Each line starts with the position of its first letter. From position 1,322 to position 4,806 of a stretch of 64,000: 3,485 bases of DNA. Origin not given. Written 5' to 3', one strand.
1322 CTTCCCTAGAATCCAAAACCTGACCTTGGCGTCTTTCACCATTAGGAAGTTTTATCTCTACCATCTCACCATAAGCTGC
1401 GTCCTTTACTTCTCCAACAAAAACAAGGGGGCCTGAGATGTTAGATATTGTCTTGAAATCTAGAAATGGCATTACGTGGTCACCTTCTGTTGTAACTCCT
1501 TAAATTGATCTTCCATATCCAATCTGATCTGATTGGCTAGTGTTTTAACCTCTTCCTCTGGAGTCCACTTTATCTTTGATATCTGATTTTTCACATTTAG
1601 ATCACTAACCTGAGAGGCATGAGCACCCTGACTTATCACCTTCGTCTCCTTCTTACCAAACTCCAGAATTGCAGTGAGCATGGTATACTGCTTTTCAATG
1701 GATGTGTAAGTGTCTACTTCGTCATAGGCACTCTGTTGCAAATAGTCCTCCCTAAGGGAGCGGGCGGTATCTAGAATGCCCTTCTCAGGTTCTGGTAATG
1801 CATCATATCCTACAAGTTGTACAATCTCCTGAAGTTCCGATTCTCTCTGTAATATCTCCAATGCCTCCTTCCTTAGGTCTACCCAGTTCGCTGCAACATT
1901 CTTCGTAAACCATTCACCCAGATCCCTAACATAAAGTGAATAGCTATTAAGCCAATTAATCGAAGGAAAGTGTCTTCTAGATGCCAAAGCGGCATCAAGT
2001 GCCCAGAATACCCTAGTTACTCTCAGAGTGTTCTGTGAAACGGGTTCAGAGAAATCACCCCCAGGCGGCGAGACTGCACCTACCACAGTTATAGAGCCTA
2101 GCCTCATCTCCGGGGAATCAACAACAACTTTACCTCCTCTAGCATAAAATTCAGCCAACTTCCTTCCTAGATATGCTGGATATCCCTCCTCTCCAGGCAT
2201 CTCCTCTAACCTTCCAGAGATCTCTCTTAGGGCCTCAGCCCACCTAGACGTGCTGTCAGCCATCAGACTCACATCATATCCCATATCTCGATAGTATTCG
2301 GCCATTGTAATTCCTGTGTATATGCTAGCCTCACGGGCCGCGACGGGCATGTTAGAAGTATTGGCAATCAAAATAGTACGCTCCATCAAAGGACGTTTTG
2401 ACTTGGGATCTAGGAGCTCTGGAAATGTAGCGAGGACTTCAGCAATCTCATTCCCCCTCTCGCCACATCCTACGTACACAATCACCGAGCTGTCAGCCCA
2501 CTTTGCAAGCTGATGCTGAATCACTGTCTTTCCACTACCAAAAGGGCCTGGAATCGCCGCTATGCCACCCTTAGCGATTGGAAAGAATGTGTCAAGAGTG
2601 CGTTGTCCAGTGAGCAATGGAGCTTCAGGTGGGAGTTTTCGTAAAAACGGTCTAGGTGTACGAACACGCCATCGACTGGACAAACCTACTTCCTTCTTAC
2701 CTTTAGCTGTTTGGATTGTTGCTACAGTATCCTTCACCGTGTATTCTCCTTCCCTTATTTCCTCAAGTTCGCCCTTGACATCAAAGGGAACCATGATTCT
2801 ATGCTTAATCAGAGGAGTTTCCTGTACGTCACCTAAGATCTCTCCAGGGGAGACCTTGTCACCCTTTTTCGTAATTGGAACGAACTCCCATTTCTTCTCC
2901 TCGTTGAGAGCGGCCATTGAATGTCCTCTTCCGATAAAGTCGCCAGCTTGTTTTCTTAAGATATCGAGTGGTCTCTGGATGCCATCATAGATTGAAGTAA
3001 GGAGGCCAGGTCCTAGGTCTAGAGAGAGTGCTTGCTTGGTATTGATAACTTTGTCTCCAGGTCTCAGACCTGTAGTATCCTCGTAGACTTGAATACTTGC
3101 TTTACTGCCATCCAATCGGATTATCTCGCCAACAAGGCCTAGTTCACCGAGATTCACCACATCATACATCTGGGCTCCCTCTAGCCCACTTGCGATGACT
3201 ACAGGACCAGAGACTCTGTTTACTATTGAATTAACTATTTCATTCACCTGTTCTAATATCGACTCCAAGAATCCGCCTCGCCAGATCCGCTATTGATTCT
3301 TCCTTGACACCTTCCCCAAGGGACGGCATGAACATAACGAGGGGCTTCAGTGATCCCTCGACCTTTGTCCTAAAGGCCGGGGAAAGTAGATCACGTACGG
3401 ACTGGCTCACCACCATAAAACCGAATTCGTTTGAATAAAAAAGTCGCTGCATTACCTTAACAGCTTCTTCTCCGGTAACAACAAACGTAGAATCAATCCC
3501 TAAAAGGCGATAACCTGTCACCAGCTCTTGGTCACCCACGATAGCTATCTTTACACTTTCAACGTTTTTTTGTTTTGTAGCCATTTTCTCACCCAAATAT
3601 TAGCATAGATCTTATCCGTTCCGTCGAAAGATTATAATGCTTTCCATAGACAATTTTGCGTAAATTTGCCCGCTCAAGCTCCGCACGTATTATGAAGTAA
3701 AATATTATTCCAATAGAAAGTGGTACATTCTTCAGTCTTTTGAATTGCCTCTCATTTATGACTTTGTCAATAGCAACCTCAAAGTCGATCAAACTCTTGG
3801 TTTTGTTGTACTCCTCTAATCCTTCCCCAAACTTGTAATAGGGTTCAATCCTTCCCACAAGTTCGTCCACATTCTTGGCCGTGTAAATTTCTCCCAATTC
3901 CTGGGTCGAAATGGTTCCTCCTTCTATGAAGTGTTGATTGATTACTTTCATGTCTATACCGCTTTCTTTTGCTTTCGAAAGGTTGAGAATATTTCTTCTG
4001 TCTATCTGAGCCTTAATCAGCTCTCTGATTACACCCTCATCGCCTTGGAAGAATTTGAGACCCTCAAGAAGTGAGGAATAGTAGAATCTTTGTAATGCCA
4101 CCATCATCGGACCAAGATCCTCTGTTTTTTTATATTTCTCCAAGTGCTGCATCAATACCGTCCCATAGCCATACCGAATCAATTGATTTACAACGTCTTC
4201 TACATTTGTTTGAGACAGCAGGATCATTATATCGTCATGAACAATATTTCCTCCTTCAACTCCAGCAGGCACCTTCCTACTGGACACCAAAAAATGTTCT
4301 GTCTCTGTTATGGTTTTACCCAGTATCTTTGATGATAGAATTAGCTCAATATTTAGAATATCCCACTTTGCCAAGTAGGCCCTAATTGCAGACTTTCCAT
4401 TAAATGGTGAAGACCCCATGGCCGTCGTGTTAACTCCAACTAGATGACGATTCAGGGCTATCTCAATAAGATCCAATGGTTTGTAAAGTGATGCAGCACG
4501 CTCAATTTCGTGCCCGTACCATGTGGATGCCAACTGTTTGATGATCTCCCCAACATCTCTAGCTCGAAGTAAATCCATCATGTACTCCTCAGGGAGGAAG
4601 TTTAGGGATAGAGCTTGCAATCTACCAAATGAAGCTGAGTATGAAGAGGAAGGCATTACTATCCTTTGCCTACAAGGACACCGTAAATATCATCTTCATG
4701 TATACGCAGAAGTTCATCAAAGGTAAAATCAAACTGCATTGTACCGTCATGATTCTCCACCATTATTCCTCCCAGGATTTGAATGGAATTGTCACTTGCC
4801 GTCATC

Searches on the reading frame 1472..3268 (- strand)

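Call 29: search_protein_families(library=pfam, proteins=[window:1472-3268:-])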
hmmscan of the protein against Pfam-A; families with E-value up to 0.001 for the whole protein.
window:1472-3268:- (598 aa): 4 families
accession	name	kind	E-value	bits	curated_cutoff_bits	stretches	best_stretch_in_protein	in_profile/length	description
PF00006.31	ATP-synt_ab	-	7.7e-72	241.8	29.5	1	221-444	1-213/213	ATP synthase alpha/beta family, nucleotide-binding domain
PF16886.11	ATP-synt_ab_Xtn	-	6.9e-30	103.1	25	1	119-203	2-88/88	ATPsynthase alpha/beta subunit barrel-sandwich domain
PF22919.1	ATP-synt_VA_C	-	4.8e-25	88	24.7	1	452-548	2-95/101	C-terminal domain of V and A type ATP synthase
PF02874.29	ATP-synt_ab_N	-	1.1e-14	55.1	20.9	1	17-77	2-68/69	ATP synthase alpha/beta family, beta-barrel domain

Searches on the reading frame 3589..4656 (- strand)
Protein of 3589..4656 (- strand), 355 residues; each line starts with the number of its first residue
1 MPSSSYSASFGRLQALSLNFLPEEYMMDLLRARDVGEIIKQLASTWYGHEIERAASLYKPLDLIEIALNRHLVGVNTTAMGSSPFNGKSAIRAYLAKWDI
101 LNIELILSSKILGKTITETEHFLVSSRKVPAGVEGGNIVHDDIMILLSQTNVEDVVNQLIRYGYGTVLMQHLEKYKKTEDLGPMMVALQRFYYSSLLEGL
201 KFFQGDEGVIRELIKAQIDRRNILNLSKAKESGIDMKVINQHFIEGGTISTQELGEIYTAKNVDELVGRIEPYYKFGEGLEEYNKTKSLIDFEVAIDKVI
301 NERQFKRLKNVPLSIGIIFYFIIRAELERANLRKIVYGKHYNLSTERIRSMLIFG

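Call 29: search_protein_families(library=pfam, proteins=[window:3589-4656:-])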
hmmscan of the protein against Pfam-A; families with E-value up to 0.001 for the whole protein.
window:3589-4656:- (355 aa): 1 family
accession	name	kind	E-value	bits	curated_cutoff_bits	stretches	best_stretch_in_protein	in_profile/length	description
PF01992.21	vATP-synt_AC39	-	4.4e-59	200.9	29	1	11-350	3-338/339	ATP synthase (C/AC39) subunit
